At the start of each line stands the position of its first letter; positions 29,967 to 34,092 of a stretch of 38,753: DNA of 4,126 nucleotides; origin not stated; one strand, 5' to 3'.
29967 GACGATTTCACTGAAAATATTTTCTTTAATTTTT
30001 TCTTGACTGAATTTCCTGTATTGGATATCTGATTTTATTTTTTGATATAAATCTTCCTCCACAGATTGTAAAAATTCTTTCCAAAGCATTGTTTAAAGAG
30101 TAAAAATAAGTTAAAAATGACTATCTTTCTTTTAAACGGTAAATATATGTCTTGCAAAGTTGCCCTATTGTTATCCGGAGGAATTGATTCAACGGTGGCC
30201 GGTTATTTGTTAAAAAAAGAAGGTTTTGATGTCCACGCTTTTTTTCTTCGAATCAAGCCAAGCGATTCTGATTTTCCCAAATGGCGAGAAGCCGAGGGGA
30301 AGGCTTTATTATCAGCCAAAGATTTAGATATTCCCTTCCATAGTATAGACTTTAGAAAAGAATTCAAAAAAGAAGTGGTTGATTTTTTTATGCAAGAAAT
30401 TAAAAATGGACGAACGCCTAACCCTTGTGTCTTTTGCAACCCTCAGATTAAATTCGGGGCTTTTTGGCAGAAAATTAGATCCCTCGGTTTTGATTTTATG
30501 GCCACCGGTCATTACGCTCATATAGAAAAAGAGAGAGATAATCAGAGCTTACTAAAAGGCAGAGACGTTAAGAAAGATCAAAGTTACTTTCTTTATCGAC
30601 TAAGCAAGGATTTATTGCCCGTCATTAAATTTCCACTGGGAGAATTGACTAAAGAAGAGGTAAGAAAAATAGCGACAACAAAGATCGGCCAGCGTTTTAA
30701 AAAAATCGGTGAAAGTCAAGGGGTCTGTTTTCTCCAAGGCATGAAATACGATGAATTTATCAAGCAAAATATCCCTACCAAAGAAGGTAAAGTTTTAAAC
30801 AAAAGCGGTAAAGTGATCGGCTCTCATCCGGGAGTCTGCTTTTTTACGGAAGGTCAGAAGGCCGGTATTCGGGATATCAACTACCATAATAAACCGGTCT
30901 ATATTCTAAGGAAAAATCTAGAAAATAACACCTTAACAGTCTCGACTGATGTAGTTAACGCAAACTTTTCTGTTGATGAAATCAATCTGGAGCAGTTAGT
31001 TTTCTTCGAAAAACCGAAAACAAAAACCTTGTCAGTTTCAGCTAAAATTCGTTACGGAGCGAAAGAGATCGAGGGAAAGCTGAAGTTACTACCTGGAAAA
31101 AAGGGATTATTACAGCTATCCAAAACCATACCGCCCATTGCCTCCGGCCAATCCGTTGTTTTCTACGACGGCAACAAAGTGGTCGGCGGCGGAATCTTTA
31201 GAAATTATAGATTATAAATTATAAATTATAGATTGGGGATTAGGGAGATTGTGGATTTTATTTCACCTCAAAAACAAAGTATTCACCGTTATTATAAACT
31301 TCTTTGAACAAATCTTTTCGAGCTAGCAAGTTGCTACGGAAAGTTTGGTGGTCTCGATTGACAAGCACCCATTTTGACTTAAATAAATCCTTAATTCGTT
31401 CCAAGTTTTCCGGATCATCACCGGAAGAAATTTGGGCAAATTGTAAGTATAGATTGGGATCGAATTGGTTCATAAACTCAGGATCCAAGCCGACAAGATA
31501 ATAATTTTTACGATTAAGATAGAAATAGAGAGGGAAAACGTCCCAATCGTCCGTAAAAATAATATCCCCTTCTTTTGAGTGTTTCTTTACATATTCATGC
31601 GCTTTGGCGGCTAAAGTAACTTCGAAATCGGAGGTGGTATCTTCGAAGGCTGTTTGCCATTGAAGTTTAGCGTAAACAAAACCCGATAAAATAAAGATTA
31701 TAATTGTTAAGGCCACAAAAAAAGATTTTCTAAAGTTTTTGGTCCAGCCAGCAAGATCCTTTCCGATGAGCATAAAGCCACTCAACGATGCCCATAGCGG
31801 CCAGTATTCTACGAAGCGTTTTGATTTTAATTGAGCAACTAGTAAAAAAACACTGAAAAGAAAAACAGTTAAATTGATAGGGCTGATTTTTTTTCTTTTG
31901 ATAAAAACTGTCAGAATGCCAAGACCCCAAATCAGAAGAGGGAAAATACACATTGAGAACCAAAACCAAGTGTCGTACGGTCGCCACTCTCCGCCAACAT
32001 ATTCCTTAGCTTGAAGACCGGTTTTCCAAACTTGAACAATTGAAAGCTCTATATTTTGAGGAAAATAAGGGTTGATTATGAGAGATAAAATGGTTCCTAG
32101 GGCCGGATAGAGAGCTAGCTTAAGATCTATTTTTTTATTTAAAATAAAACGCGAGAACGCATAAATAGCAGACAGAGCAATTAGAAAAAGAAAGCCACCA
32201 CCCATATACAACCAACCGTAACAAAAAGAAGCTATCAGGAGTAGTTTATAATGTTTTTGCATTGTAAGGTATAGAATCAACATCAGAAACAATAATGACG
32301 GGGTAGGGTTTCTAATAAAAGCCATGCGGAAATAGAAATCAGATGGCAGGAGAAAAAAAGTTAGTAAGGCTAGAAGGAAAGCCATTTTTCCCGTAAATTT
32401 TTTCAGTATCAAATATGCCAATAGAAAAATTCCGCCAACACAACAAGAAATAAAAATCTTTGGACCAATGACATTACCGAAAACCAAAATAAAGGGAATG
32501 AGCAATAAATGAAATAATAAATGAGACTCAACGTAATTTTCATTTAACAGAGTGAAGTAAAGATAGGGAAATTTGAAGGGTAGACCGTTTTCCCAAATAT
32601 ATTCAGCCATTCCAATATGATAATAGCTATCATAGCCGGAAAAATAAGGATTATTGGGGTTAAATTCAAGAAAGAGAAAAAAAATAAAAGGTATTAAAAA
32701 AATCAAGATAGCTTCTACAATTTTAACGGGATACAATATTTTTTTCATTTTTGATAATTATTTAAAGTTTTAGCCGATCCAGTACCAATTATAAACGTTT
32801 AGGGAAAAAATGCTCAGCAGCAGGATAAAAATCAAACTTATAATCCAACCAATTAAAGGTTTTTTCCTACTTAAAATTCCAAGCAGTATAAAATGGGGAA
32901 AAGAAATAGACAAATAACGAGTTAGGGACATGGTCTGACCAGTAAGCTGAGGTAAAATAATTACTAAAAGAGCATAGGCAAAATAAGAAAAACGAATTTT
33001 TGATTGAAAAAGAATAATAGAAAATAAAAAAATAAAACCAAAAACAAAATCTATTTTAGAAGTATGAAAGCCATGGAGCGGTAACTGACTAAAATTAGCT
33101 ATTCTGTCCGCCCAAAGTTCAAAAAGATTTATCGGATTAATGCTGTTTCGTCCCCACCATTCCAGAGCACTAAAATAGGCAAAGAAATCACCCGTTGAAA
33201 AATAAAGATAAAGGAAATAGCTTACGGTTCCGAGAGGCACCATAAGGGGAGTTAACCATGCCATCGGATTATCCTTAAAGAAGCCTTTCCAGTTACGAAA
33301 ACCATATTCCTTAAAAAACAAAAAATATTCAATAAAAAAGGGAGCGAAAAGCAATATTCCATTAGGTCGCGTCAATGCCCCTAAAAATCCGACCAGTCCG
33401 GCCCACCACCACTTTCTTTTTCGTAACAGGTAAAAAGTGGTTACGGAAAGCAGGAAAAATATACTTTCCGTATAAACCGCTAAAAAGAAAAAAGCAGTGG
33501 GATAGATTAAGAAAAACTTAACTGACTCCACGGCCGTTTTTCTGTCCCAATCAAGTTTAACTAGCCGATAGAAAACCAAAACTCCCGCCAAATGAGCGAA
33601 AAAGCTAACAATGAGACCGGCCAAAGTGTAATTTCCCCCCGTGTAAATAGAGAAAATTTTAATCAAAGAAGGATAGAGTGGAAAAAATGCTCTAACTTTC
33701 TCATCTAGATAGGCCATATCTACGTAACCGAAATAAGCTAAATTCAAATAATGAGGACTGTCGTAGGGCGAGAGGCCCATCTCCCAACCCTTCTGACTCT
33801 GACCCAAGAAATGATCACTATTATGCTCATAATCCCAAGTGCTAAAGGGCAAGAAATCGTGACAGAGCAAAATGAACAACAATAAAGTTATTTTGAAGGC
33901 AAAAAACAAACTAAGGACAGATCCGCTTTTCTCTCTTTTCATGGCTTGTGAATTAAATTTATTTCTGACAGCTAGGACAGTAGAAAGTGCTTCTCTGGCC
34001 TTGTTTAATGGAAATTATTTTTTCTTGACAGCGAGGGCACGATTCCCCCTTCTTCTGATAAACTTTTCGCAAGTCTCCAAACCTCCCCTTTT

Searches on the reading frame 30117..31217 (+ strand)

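Call 13: search_protein_families(library=ncbifam, proteins=[window:30117-31217:+], max_evalue=0.001)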
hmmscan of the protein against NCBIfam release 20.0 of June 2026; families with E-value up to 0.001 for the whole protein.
window:30117-31217:+ (366 aa): 7 families
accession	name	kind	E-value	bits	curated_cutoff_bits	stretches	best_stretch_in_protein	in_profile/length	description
NF001138.1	PRK00143.1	equivalog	6.9e-100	334.3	284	1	14-360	1-344/345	tRNA 2-thiouridine(34) synthase MnmA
TIGR00420.1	trmU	equivalog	2.4e-89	299.7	236.95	1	14-360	2-350/351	tRNA 2-thiouridine(34) synthase MnmA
NF011258.0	PRK14664.1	equivalog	2e-62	211.4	680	1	14-361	7-345/362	tRNA 2-thiouridine(34) synthase MnmA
NF011259.0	PRK14665.1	equivalog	3e-47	161.3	364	1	14-361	7-358/360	tRNA 2-thiouridine(34) synthase MnmA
TIGR00342.1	TIGR00342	equivalog_domain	2.6e-08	33.4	264.5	1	12-52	172-212/373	tRNA uracil 4-sulfurtransferase ThiI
NF049949.1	tRNAsynTtuAPyrococ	equivalog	3.9e-07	29.5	450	1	14-133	49-156/292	tRNA-5-methyluridine(54) 2-sulfurtransferase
NF006222.0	PRK08349.1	subfamily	1.3e-05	25.2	251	1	14-59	2-45/198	hypothetical protein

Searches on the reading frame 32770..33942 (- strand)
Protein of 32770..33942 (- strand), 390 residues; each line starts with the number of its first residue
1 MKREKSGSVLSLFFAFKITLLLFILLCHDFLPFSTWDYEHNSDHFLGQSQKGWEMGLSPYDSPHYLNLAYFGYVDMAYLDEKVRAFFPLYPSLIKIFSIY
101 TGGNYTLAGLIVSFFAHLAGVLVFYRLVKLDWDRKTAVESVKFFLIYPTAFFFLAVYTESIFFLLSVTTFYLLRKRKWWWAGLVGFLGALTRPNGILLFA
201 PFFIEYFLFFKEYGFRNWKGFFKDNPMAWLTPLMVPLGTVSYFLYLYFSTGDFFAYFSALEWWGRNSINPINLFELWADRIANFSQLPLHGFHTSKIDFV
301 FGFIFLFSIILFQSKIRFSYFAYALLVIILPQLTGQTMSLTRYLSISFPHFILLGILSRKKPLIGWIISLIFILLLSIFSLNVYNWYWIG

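Call 13: search_protein_families(library=ncbifam, proteins=[window:32770-33942:-], max_evalue=0.001)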
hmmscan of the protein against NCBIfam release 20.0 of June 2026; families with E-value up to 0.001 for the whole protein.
window:32770-33942:- (390 aa): 1 family
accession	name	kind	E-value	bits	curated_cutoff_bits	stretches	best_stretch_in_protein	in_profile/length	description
NF046093.1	AZOBR_p60025_fam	subfamily_domain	2e-10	40.3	150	1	77-237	83-231/232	AZOBR_p60025 family cell surface glycopolymer formation protein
